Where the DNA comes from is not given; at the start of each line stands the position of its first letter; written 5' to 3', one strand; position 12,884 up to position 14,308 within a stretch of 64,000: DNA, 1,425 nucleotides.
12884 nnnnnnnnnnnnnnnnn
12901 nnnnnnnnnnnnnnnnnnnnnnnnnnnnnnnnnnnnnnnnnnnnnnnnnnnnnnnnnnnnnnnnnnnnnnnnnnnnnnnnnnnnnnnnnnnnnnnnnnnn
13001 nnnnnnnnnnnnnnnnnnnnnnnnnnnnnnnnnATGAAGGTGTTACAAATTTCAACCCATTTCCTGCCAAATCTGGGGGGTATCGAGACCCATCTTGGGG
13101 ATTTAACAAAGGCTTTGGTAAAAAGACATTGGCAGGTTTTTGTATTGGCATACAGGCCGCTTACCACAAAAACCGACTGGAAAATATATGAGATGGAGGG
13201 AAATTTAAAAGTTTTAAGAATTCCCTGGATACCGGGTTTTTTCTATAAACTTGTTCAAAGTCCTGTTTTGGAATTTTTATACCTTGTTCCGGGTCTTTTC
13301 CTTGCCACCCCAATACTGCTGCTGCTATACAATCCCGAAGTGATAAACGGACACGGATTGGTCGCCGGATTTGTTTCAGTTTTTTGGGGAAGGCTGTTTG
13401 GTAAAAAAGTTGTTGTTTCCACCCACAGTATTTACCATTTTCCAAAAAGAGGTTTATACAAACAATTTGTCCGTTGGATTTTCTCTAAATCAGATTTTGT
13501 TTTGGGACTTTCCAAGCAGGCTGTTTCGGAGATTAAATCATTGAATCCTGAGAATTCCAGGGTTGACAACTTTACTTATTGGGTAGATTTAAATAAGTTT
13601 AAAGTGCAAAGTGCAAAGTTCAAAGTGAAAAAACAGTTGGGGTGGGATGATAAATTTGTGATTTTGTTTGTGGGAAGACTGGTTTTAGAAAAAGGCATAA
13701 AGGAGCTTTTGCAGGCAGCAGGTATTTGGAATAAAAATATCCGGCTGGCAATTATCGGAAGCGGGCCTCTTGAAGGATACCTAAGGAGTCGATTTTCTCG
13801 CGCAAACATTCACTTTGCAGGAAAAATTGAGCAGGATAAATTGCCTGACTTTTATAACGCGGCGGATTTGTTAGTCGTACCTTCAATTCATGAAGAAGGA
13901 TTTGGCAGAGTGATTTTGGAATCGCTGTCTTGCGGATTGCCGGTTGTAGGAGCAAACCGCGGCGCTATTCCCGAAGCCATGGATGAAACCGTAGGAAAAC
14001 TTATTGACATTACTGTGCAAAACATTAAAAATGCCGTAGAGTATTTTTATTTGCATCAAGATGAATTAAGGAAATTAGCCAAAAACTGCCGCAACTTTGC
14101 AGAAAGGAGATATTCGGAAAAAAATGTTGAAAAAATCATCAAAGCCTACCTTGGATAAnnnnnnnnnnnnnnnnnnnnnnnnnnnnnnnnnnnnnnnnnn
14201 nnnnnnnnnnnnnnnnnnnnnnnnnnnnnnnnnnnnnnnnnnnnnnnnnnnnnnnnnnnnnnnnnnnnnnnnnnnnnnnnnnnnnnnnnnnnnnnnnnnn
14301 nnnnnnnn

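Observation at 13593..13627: Same CAAAGTK heptanucleotide tract in two unrelated genes (GT4 and giant B3) encoding the same KFKVQS peptide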

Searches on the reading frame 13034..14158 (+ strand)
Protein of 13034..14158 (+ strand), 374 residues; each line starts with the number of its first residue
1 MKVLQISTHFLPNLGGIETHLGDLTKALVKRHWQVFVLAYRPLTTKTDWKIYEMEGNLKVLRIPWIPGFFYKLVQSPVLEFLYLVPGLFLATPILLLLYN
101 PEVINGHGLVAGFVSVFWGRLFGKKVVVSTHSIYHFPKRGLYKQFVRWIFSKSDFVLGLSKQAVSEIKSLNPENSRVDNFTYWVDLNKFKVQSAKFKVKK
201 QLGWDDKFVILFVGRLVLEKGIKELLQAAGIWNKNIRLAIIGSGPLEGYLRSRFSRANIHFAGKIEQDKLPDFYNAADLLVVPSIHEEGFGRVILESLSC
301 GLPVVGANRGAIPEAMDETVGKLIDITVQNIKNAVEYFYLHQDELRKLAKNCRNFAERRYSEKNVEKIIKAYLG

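Call 10: search_protein_families(library=pfam, proteins=[window:13034-14158:+])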
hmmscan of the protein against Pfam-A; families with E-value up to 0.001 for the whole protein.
window:13034-14158:+ (374 aa): 6 families
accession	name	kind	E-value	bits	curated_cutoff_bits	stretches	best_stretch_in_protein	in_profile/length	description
PF00534.26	Glycos_transf_1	-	5.5e-31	107.8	26.4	1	197-354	4-171/172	Glycosyl transferases group 1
PF13692.12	Glyco_trans_1_4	-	2.2e-25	90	27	1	208-325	2-125/142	Glycosyl transferases group 1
PF13439.12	Glyco_transf_4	-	1.3e-13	51.8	28.5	1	15-171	2-153/170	Glycosyltransferase Family 4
PF13579.12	Glyco_trans_4_4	-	4.4e-11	43.8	29.7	1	15-178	1-153/158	Glycosyl transferase 4-like domain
PF13524.12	Glyco_trans_1_2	-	8.6e-08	32.7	25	1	225-361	5-134/144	Glycosyl transferase-like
PF20706.3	GT4-conflict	-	6.3e-07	29.1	26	1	265-321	270-325/385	Family 4 Glycosyltransferase in conflict systems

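Call 11: find_encoding_contigs(protein=window:13034-14158:+, flank=3000, max_places=10)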
Protein window:13034-14158:+ (374 aa): 5 contigs read that carry it; 4 places shown.
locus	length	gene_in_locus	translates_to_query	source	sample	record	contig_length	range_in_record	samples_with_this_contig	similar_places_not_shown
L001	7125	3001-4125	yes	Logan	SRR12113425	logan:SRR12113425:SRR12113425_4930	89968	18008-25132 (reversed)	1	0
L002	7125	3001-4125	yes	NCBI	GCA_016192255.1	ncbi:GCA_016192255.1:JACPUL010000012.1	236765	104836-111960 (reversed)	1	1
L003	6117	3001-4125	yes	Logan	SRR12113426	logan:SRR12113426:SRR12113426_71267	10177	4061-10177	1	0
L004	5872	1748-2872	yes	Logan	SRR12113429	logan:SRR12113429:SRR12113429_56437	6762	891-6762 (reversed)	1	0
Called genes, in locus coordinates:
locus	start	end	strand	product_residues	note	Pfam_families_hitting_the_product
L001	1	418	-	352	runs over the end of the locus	PF01073:3Beta_HSD, PF01370:Epimerase, PF02719:Polysacc_synt_2 (faint), PF16363:GDP_Man_Dehyd, PF07993:NAD_binding_4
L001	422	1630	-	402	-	PF08421:Methyltransf_13, PF13489:Methyltransf_23, PF08242:Methyltransf_12 (weak), PF08484:Methyltransf_14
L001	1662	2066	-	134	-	PF05523:FdtA, PF14667:Polysacc_synt_C (weak), PF07883:Cupin_2 (weak)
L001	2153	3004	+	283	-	PF00535:Glycos_transf_2, PF10111:Glyco_tranf_2_2 (weak), PF13641:Glyco_tranf_2_3 (weak)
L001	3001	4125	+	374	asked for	PF20706:GT4-conflict (faint), PF13439:Glyco_transf_4, PF13579:Glyco_trans_4_4, PF00534:Glycos_transf_1, PF13692:Glyco_trans_1_4, PF13524:Glyco_trans_1_2 (weak)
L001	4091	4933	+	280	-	PF01209:Ubie_methyltran, PF13489:Methyltransf_23, PF02353:CMAS, PF07021:MetW, PF08003:Methyltransf_9, PF13649:Methyltransf_25, PF13847:Methyltransf_31, PF08241:Methyltransf_11, +3 more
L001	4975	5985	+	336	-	PF01408:GFO_IDH_MocA, PF03447:NAD_binding_3 (faint), PF02894:GFO_IDH_MocA_C, PF22725:GFO_IDH_MocA_C3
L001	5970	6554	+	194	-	-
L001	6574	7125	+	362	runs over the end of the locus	PF00155:Aminotran_1_2 (weak), PF01041:DegT_DnrJ_EryC1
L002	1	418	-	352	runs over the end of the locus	PF01073:3Beta_HSD, PF01370:Epimerase, PF02719:Polysacc_synt_2 (faint), PF16363:GDP_Man_Dehyd, PF07993:NAD_binding_4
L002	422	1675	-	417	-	PF08421:Methyltransf_13, PF13489:Methyltransf_23, PF08242:Methyltransf_12 (weak), PF08484:Methyltransf_14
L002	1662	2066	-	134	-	PF05523:FdtA, PF14667:Polysacc_synt_C (weak), PF07883:Cupin_2 (weak)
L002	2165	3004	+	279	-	PF00535:Glycos_transf_2, PF10111:Glyco_tranf_2_2 (weak), PF13641:Glyco_tranf_2_3 (weak)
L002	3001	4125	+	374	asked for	PF20706:GT4-conflict (faint), PF13439:Glyco_transf_4, PF13579:Glyco_trans_4_4, PF00534:Glycos_transf_1, PF13692:Glyco_trans_1_4, PF13524:Glyco_trans_1_2 (weak)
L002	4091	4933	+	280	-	PF01209:Ubie_methyltran, PF13489:Methyltransf_23, PF02353:CMAS, PF07021:MetW, PF08003:Methyltransf_9, PF13649:Methyltransf_25, PF13847:Methyltransf_31, PF08241:Methyltransf_11, +3 more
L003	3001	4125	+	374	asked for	PF20706:GT4-conflict (faint), PF13439:Glyco_transf_4, PF13579:Glyco_trans_4_4, PF00534:Glycos_transf_1, PF13692:Glyco_trans_1_4, PF13524:Glyco_trans_1_2 (weak)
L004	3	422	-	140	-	?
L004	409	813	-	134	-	PF05523:FdtA, PF14667:Polysacc_synt_C (weak), PF07883:Cupin_2 (weak)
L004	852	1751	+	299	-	PF00535:Glycos_transf_2, PF10111:Glyco_tranf_2_2 (weak), PF13641:Glyco_tranf_2_3 (weak)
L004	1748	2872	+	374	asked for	PF20706:GT4-conflict (faint), PF13439:Glyco_transf_4, PF13579:Glyco_trans_4_4, PF00534:Glycos_transf_1, PF13692:Glyco_trans_1_4, PF13524:Glyco_trans_1_2 (weak)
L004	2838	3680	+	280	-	PF01209:Ubie_methyltran, PF13489:Methyltransf_23, PF02353:CMAS, PF07021:MetW, PF08003:Methyltransf_9, PF13649:Methyltransf_25, PF13847:Methyltransf_31, PF08241:Methyltransf_11, +3 more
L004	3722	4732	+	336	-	PF01408:GFO_IDH_MocA, PF03447:NAD_binding_3 (faint), PF02894:GFO_IDH_MocA_C, PF22725:GFO_IDH_MocA_C3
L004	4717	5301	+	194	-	-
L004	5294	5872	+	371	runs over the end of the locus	PF00155:Aminotran_1_2 (weak), PF01041:DegT_DnrJ_EryC1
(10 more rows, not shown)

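Call 13: list_cluster_members(proteins=[window:13034-14158:+, window:46347-49031:+, window:4031-5359:-, window:34359-35528:+])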
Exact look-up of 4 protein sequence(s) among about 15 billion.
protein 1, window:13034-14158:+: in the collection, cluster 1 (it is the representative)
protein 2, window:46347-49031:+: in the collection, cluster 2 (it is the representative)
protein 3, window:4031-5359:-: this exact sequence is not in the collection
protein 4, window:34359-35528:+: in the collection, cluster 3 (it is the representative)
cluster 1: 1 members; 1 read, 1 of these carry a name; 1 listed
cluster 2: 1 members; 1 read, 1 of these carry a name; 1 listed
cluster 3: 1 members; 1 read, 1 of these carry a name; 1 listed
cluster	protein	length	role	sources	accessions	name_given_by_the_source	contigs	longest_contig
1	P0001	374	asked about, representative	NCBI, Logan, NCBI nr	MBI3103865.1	glycosyltransferase family 4 protein [Candidatus Daviesbacteria bacterium]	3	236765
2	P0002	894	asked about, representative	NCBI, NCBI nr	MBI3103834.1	hypothetical protein HYZ05_02755 [Candidatus Daviesbacteria bacterium] | hypothetical protein [Candidatus Daviesbacteria bacterium]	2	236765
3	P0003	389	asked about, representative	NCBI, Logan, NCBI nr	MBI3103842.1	glycosyltransferase [Candidatus Daviesbacteria bacterium]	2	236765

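Call 17: find_related_loci(query=A1, collection=genome_contigs, flank=10000)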
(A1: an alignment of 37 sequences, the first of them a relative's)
Query A1 (894 aa) in genome_contigs; peptide patterns used: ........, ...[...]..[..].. (x = any residue, [..] = any of these).
155 stretches matched a pattern; 76 encode a relative of the query (tblastn E <= 1e-3); 76 distinct loci.
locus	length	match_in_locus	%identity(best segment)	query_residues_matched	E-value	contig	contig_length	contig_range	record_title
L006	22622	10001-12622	58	7-885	0e+0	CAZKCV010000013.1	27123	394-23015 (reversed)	MAG TPA_asm: uncultured Gammaproteobacteria bacterium isolate binchicken_co251_142 genome assembly, contig: NODE_2416_le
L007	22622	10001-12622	58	7-885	0e+0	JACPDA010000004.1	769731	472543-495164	MAG: Candidatus Daviesbacteria bacterium isolate NC_groundwater_297_Ag_B-0.1um_41_14 S7_GD2017_3_B1_scaffold_1, whole ge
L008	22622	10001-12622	55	2-877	0e+0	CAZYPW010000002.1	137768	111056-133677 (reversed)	MAG TPA_asm: uncultured Gammaproteobacteria bacterium isolate binchicken_co38_269 genome assembly, contig: NODE_320_leng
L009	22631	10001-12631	56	5-885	0e+0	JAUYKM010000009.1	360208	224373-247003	MAG: Candidatus Daviesbacteria bacterium isolate C24_metabat.bin.195_sub C24_k141_65138, whole genome shotgun sequence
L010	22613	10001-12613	56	7-892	0e+0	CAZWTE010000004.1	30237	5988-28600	MAG TPA_asm: uncultured Gammaproteobacteria bacterium isolate binchicken_co144_909 genome assembly, contig: NODE_3165_le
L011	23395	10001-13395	56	20-876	0e+0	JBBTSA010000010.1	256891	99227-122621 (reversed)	MAG: Patescibacteria group bacterium isolate H51-bin048_1 H51_bin048_1_000000000010, whole genome shotgun sequence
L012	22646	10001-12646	53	11-894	0e+0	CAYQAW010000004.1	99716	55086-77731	MAG TPA_asm: uncultured Gammaproteobacteria bacterium isolate binchicken_co251_588 genome assembly, contig: NODE_321_len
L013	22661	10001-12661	52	1-885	0e+0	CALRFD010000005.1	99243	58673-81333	MAG: Patescibacteria group bacterium isolate Ike-100m-12 genome assembly, contig: Ike-100-c67, whole genome shotgun sequ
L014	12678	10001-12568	50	16-878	0e+0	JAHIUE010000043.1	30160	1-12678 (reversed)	MAG: Patescibacteria group bacterium isolate MM_PC_MetaG.mb.24 MM_PC_MetaG.mb.24_k141_772473, whole genome shotgun seque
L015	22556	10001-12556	50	16-873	0e+0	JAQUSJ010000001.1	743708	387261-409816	MAG: Candidatus Daviesbacteria bacterium isolate STD1_94 NODE_9_length_743708_cov_15.213565_Sandtown_D1, whole genome sh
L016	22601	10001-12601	49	16-890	0e+0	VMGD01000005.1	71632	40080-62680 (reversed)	MAG: Microgenomates group bacterium Gr01-1014_7 G01um10147_scaffold_112, whole genome shotgun sequence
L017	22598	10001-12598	49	7-891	0e+0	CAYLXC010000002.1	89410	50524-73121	MAG TPA_asm: uncultured Gammaproteobacteria bacterium isolate SRP178908_co2_35 genome assembly, contig: NODE_37_length_8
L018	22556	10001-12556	50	25-876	0e+0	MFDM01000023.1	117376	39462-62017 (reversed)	MAG: Candidatus Daviesbacteria bacterium RIFCSPLOWO2_01_FULL_39_12 rifcsplowo2_01_scaffold_352, whole genome shotgun seq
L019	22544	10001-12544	48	16-873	0e+0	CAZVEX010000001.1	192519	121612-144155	MAG TPA_asm: uncultured Gammaproteobacteria bacterium isolate binchicken_co38_210 genome assembly, contig: NODE_177_leng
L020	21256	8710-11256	47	16-877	0e+0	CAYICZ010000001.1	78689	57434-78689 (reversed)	MAG TPA_asm: uncultured Gammaproteobacteria bacterium isolate ERP119705_co18_1 genome assembly, contig: NODE_196_length_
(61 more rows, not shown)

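Call 21: find_homologous_proteins(query=window:13034-14158:+)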
Query window:13034-14158:+ (374 aa): 2152 proteins with E <= 0.001 among 7808 candidates; the best 120 are listed.
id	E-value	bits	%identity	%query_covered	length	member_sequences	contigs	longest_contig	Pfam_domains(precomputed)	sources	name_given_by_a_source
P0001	2.4e-250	848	100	100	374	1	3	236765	PF00534.27,PF13579.13,PF13524.13,PF13439.13,PF20706.4,PF13692.13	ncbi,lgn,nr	ncbi:glycosyltransferase family 4 protein [Candidatus Daviesbacteria bacterium]|nr:glycosyltransfera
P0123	5.2e-166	570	68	100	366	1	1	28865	PF00534.27,PF13579.13,PF13524.13,PF13439.13,PF20706.4,PF13692.13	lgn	-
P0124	1.6e-164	566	67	100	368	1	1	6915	PF00534.27,PF13579.13,PF13439.13,PF20706.4,PF13692.13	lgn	-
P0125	5.1e-164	564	64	99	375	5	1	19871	PF00534.27,PF13579.13,PF13524.13,PF13439.13,PF20706.4,PF13692.13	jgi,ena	-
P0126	6.4e-164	564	64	99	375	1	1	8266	PF00534.27,PF13579.13,PF13524.13,PF13439.13,PF20706.4,PF13692.13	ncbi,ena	-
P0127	6.2e-163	560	66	99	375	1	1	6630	PF00534.27,PF13579.13,PF13524.13,PF13439.13,PF13692.13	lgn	-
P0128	1.8e-162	559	63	100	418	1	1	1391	PF00534.27,PF13477.13,PF13579.13,PF13439.13,PF20706.4,PF13692.13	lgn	-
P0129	2.2e-162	559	65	100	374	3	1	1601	PF00534.27,PF13579.13,PF13439.13,PF13692.13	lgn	-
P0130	1.9e-161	555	63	99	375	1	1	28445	PF00534.27,PF13579.13,PF13524.13,PF13439.13,PF20706.4,PF13692.13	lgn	-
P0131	2.7e-161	555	65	99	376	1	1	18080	PF00534.27,PF13579.13,PF13524.13,PF13439.13,PF20706.4,PF13692.13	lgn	-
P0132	4.7e-160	551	62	99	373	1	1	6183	PF00534.27,PF13579.13,PF13439.13,PF13692.13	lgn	-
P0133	5.0e-160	551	62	100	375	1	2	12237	PF00534.27,PF13579.13,PF13524.13,PF13439.13,PF13692.13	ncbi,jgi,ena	-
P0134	1.0e-159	550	65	100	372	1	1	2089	PF00534.27,PF13477.13,PF13579.13,PF13524.13,PF13439.13,PF20706.4,PF13692.13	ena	-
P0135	2.0e-159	549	64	99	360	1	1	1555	PF00534.27,PF13477.13,PF13579.13,PF13524.13,PF13439.13,PF20706.4,PF13692.13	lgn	-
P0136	2.1e-159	549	65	99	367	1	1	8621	PF00534.27,PF13477.13,PF13579.13,PF13524.13,PF13439.13,PF20706.4,PF13692.13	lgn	-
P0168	8.9e-152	524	61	99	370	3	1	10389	PF00534.27,PF13579.13,PF13439.13,PF13692.13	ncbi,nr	ncbi:glycosyltransferase family 4 protein [Candidatus Daviesbacteria bacterium]|nr:glycosyltransfera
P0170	1.3e-151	523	62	99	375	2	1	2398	PF00534.27,PF13579.13,PF13439.13,PF20706.4,PF13692.13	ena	-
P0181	2.5e-150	519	62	99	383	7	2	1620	PF00534.27,PF13579.13,PF13524.13,PF13439.13,PF20706.4,PF13692.13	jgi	-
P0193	1.7e-149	516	61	99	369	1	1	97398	PF00534.27,PF13579.13,PF13524.13,PF13439.13,PF20706.4,PF13692.13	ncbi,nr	ncbi:glycosyltransferase family 4 protein [Candidatus Daviesbacteria bacterium]|nr:glycosyltransfera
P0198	3.8e-149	515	59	99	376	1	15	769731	PF00534.27,PF13579.13,PF08323.18,PF13439.13,PF20706.4,PF13692.13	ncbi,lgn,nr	ncbi:glycosyltransferase family 4 protein [Candidatus Daviesbacteria bacterium]|nr:glycosyltransfera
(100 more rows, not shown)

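Call 25: find_related_loci(query=A2, collection=metagenome_contigs, flank=6000)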
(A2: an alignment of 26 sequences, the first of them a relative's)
Query A2 (374 aa) in metagenome_contigs; peptide patterns used: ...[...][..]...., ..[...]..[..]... (x = any residue, [..] = any of these).
481 stretches matched a pattern; 459 encode a relative of the query (tblastn E <= 1e-3); the best 80 are kept; 80 distinct loci.
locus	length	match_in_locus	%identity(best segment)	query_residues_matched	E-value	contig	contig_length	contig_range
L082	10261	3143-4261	64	1-372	1e-168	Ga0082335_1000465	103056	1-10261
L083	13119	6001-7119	64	1-372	2e-168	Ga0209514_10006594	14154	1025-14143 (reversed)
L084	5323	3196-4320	62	1-374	2e-166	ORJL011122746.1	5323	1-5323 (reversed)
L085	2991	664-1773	63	1-372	3e-167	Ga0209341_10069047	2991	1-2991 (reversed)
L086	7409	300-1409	63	1-372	9e-159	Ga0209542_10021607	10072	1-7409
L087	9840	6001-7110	63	1-372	9e-159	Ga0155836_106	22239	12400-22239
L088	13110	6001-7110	63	1-372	6e-158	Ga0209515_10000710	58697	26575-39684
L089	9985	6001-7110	61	1-372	3e-157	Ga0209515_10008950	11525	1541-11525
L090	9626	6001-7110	61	1-372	3e-157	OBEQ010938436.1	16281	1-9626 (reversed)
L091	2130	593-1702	63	1-372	3e-168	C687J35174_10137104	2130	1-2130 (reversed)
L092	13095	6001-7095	61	2-372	2e-156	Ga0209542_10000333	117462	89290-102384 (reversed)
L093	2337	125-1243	62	1-372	2e-166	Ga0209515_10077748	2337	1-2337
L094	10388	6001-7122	63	2-372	6e-155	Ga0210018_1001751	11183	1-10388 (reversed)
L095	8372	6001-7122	63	2-372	6e-155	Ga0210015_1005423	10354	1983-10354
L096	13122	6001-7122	63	2-372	7e-155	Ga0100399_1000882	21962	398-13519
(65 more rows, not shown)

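Call 38: search_solved_structures(query=A1, max_evalue=1)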
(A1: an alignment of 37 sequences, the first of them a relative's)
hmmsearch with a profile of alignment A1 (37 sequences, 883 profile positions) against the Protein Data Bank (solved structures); distinct sequences matched with E-value up to 1: 0.

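Call 39: search_protein_families(library=ncbifam, proteins=[window:13034-14158:+], max_evalue=0.01)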
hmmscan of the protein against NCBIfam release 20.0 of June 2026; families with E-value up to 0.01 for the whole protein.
window:13034-14158:+ (374 aa): 34 families (the best 25 are shown)
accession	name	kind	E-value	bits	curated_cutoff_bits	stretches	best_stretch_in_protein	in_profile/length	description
NF047684.1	TeichurnBiosyTuaC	equivalog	1.7e-27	96.4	550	1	139-372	152-386/391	teichuronic acid biosynthesis protein TuaC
NF053787.1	GlcN_PG_synth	equivalog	4.7e-25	88.2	480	1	142-372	133-356/361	N-acetylglucosaminyl phosphatidylglycerol synthase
TIGR04157.1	glyco_rSAM_CFB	subfamily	5.2e-23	81.7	400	1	186-367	205-400/406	TIGR04157 family glycosyltransferase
TIGR03999.1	thiol_BshA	equivalog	7.5e-20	71.2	273.7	1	141-372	133-366/375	N-acetyl-alpha-D-glucosaminyl L-malate synthase BshA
TIGR03088.1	stp2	hypoth_equivalog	6.6e-19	68.2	409.05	1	173-365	158-362/374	TIGR03088 family PEP-CTERM/XrtA system glycosyltransferase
TIGR02149.1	glgA_Coryne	subfamily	1.9e-17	63.5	302.4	1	150-360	142-374/391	glycogen synthase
NF007640.0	PRK10307.1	subfamily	5.6e-17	61.8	276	1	140-366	159-397/411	WcaI family glycosyltransferase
TIGR03449.1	mycothiol_MshA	equivalog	2.7e-16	59.5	462.5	1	166-372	179-400/406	D-inositol-3-phosphate glycosyltransferase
NF012028.0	PRK15484.1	subfamily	4.3e-16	59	618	1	197-367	182-369/380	lipopolysaccharide N-acetylglucosaminyltransferase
NF038298.1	EPS_HpsO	equivalog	5.2e-16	58.4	575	1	184-366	178-377/388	hormogonium polysaccharide biosynthesis glycosyltransferase HpsO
NF046085.1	XrtY_assoc_Gly1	equivalog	8.9e-15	54.4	400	1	159-367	167-376/387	XrtY-associated glycosyltransferase XYAG1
NF041876.1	EPS_EpsE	equivalog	2e-14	53.6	400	1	180-364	191-384/389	exopolysaccharide biosynthesis GT4 family glycosyltransferase EpsE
TIGR04047.1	MSMEG_0565_glyc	hypoth_equivalog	6.9e-13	48.4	259.85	1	255-360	255-359/373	MSMEG_0565 family glycosyltransferase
NF050063.1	ProtGlycPglJ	equivalog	9.5e-13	48.1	500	1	141-367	133-357/363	N-acetylgalactosamine-N,N'-diacetylbacillosaminyl-diphospho-undecaprenol 4-alpha-N-acetylgalactosaminyltransferase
NF053513.1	Gtran_IagA_BgsA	equivalog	1e-11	44.5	460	1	140-372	93-328/333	LTA glycolipid anchor biosynthesis glycosyltransferase, IagA/BgsA family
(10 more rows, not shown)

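Call 41: find_encoding_contigs(protein=P0193, flank=10000, max_places=3)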
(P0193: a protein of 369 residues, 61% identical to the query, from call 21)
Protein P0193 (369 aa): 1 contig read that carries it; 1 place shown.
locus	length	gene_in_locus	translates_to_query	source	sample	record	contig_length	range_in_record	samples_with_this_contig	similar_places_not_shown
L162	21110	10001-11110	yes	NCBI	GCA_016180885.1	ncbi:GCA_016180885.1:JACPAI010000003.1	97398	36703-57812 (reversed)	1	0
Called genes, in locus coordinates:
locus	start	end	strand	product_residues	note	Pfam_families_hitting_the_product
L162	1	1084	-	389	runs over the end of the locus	PF01041:DegT_DnrJ_EryC1, PF01053:Cys_Met_Meta_PP (weak)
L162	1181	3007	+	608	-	-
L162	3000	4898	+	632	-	-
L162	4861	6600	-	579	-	-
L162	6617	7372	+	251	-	PF00535:Glycos_transf_2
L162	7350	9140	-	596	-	-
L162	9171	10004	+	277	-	PF00535:Glycos_transf_2, PF10111:Glyco_tranf_2_2, PF13641:Glyco_tranf_2_3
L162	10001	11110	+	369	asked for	PF13439:Glyco_transf_4, PF13579:Glyco_trans_4_4, PF20706:GT4-conflict (weak), PF00534:Glycos_transf_1, PF13692:Glyco_trans_1_4, PF13524:Glyco_trans_1_2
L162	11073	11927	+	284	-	PF01209:Ubie_methyltran, PF03141:Methyltransf_29, PF08003:Methyltransf_9, PF13489:Methyltransf_23, PF07021:MetW, PF13649:Methyltransf_25, PF13847:Methyltransf_31, PF08241:Methyltransf_11, +2 more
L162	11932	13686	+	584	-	PF02543:Carbam_trans_N, PF00814:TsaD (weak), PF22521:HypF_C_2 (weak), PF16861:Carbam_trans_C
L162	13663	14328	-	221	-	PF00702:Hydrolase, PF12710:HAD (weak), PF13419:HAD_2, PF13242:Hydrolase_like (weak)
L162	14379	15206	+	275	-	PF01073:3Beta_HSD, PF01370:Epimerase, PF04321:RmlD_sub_bind, PF16363:GDP_Man_Dehyd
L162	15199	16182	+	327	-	PF21360:PylC-like_N, PF02655:ATP-grasp_3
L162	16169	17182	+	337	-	PF01408:GFO_IDH_MocA, PF22725:GFO_IDH_MocA_C3, PF02894:GFO_IDH_MocA_C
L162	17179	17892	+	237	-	PF00551:Formyl_trans_N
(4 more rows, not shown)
